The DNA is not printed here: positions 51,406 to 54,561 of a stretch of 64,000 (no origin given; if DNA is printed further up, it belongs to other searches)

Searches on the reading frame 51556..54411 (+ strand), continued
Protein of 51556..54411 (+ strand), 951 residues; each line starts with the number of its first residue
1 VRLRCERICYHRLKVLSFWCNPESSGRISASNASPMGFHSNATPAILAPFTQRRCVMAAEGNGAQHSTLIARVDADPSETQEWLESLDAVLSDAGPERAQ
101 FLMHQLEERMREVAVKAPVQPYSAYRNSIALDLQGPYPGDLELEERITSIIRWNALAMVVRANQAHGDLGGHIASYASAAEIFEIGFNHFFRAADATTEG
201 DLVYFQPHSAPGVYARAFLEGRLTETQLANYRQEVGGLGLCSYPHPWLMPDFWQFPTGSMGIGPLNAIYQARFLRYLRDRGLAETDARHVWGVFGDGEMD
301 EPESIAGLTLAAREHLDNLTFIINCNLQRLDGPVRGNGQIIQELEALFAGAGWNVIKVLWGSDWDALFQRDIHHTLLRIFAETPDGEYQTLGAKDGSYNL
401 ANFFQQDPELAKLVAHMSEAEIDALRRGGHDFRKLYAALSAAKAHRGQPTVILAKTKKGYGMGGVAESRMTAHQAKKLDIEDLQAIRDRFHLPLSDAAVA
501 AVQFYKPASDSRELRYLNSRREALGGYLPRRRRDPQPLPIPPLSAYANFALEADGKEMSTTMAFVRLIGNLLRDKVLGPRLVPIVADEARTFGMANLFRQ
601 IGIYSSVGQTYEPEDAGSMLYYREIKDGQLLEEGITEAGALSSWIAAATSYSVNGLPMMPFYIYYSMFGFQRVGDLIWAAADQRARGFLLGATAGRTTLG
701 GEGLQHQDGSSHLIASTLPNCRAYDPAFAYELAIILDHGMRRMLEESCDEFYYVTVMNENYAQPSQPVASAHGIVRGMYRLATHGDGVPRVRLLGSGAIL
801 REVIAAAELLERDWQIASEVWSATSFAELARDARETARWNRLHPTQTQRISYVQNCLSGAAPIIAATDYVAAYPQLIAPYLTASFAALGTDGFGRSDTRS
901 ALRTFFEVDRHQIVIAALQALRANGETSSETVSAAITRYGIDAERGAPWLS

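Call 25: find_encoding_contigs(protein=P0012, flank=8000, max_places=2)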
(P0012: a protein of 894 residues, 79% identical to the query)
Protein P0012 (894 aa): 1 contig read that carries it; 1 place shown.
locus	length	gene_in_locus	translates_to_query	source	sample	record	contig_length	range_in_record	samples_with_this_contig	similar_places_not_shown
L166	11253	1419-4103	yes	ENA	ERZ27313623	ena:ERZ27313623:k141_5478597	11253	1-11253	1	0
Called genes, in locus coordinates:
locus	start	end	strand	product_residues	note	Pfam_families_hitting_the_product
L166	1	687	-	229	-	?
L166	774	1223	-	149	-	PF01797:Y1_Tnp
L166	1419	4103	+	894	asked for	PF28598:PDH_E1_N, PF00456:Transketolase_N (faint), PF17831:PDH_E1_M, PF22613:Transketolase_C_1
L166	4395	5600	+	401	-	PF02463:SMC_N (weak), PF13175:AAA_15, PF13476:AAA_23 (weak), PF13304:AAA_21, PF13175:AAA_15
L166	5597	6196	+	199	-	PF14103:DUF4276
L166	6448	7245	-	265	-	PF00378:ECH_1, PF16113:ECH_2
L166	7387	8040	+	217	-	PF00881:Nitroreductase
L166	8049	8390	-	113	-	PF02085:Cytochrom_CIII (weak)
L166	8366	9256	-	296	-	PF01794:Ferric_reduct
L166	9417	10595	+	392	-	PF09243:Rsm22 (weak), PF05175:MTS, PF13489:Methyltransf_23, PF01209:Ubie_methyltran, PF08241:Methyltransf_11, PF08242:Methyltransf_12, PF13649:Methyltransf_25, PF13847:Methyltransf_31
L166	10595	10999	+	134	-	-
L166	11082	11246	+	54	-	-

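Call 26: find_encoding_contigs(protein=P0017, flank=8000, max_places=2)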
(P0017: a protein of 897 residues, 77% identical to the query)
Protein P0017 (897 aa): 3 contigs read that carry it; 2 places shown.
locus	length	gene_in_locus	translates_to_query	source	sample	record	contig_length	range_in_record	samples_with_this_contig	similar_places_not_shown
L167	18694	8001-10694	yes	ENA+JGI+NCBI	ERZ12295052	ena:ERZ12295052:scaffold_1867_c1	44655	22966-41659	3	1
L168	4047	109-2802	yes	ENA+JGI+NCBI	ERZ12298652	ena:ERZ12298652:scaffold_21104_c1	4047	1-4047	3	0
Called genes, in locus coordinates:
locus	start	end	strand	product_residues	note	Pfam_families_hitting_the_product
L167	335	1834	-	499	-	PF01266:DAO (faint), PF01946:Thi4 (faint), PF07992:Pyr_redox_2, PF13434:Lys_Orn_oxgnase (faint), PF13450:NAD_binding_8 (weak), PF13738:Pyr_redox_3, PF00743:FMO-like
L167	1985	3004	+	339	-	PF12625:Arabinose_bd, PF20432:Xre-like-HTH (faint), PF12833:HTH_18, PF00165:HTH_AraC (weak)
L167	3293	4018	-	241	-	PF00440:TetR_N, PF08362:TetR_C_3 (weak), PF17938:TetR_C_29 (weak)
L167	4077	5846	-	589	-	PF01494:FAD_binding_3, PF21274:Rng_hyd_C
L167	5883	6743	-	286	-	PF01557:FAA_hydrolase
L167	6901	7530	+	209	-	PF00903:Glyoxalase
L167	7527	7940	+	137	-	PF13577:SnoaL_4, PF12680:SnoaL_2 (faint)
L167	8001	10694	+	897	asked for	PF28598:PDH_E1_N, PF00456:Transketolase_N (faint), PF17831:PDH_E1_M, PF22613:Transketolase_C_1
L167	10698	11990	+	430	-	PF00364:Biotin_lipoyl, PF02817:E3_binding, PF00198:2-oxoacid_dh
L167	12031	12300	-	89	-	-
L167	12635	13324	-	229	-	PF02698:DUF218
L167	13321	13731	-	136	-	PF01124:MAPEG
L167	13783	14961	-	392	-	PF05762:VWA_CoxE (weak)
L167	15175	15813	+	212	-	PF00730:HhH-GPD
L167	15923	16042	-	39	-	-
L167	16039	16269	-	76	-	-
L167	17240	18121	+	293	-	PF01370:Epimerase, PF08338:DUF1731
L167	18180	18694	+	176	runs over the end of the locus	PF08212:Lipocalin_2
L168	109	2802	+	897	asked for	PF28598:PDH_E1_N, PF00456:Transketolase_N (faint), PF17831:PDH_E1_M, PF22613:Transketolase_C_1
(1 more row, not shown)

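Call 27: find_encoding_contigs(protein=P0018, flank=8000, max_places=2)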
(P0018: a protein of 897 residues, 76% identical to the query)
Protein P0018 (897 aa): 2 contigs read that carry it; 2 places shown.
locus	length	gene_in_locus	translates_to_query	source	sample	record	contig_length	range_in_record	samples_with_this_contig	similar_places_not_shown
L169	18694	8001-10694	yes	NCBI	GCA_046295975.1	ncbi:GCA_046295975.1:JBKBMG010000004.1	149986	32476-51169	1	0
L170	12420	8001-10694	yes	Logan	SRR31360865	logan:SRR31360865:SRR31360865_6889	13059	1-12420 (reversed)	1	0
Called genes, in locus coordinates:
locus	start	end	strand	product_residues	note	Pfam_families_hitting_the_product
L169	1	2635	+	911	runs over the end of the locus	PF00512:HisKA, PF02518:HATPase_c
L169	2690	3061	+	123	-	PF00072:Response_reg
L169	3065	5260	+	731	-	PF00929:RNase_T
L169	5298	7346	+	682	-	PF00474:SSF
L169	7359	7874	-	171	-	PF13404:HTH_AsnC-type, PF13412:HTH_24, PF01037:AsnC_trans_reg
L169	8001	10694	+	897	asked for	PF28598:PDH_E1_N, PF00456:Transketolase_N (weak), PF17831:PDH_E1_M, PF22613:Transketolase_C_1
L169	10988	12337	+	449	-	PF00364:Biotin_lipoyl, PF02817:E3_binding, PF00198:2-oxoacid_dh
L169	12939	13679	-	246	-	PF08021:FAD_binding_9, PF04954:SIP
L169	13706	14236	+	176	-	PF01047:MarR (weak), PF12802:MarR_2, PF13730:HTH_36 (faint), PF09339:HTH_IclR (weak)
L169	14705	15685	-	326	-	PF08240:ADH_N, PF00107:ADH_zinc_N, PF01370:Epimerase (faint), PF13602:ADH_zinc_N_2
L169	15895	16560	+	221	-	PF00440:TetR_N, PF02909:TetR_C_1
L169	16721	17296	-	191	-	PF01292:Ni_hydr_CYTB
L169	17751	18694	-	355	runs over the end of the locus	PF00672:HAMP, PF00512:HisKA, PF02518:HATPase_c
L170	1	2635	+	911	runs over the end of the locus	PF00512:HisKA, PF02518:HATPase_c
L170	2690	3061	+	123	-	PF00072:Response_reg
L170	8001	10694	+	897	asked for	PF28598:PDH_E1_N, PF00456:Transketolase_N (weak), PF17831:PDH_E1_M, PF22613:Transketolase_C_1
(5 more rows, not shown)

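Call 28: search_solved_structures(query=window:51724-54411:+, show_alignments=1, max_evalue=1e-20)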
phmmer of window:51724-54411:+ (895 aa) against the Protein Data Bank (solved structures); distinct sequences matched with E-value up to 1e-20: 4.
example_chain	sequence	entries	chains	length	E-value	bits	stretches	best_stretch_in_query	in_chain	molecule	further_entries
1l8a_A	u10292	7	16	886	0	1050.9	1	18-894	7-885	Pyruvate dehydrogenase E1 component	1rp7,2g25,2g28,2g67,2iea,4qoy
2qta_A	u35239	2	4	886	0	1049.1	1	18-894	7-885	Pyruvate dehydrogenase E1 component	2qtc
3lpl_A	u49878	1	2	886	0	1048.1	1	18-894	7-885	Pyruvate dehydrogenase E1 component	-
3lq2_A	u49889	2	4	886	0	1048.1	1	18-894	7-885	Pyruvate dehydrogenase E1 component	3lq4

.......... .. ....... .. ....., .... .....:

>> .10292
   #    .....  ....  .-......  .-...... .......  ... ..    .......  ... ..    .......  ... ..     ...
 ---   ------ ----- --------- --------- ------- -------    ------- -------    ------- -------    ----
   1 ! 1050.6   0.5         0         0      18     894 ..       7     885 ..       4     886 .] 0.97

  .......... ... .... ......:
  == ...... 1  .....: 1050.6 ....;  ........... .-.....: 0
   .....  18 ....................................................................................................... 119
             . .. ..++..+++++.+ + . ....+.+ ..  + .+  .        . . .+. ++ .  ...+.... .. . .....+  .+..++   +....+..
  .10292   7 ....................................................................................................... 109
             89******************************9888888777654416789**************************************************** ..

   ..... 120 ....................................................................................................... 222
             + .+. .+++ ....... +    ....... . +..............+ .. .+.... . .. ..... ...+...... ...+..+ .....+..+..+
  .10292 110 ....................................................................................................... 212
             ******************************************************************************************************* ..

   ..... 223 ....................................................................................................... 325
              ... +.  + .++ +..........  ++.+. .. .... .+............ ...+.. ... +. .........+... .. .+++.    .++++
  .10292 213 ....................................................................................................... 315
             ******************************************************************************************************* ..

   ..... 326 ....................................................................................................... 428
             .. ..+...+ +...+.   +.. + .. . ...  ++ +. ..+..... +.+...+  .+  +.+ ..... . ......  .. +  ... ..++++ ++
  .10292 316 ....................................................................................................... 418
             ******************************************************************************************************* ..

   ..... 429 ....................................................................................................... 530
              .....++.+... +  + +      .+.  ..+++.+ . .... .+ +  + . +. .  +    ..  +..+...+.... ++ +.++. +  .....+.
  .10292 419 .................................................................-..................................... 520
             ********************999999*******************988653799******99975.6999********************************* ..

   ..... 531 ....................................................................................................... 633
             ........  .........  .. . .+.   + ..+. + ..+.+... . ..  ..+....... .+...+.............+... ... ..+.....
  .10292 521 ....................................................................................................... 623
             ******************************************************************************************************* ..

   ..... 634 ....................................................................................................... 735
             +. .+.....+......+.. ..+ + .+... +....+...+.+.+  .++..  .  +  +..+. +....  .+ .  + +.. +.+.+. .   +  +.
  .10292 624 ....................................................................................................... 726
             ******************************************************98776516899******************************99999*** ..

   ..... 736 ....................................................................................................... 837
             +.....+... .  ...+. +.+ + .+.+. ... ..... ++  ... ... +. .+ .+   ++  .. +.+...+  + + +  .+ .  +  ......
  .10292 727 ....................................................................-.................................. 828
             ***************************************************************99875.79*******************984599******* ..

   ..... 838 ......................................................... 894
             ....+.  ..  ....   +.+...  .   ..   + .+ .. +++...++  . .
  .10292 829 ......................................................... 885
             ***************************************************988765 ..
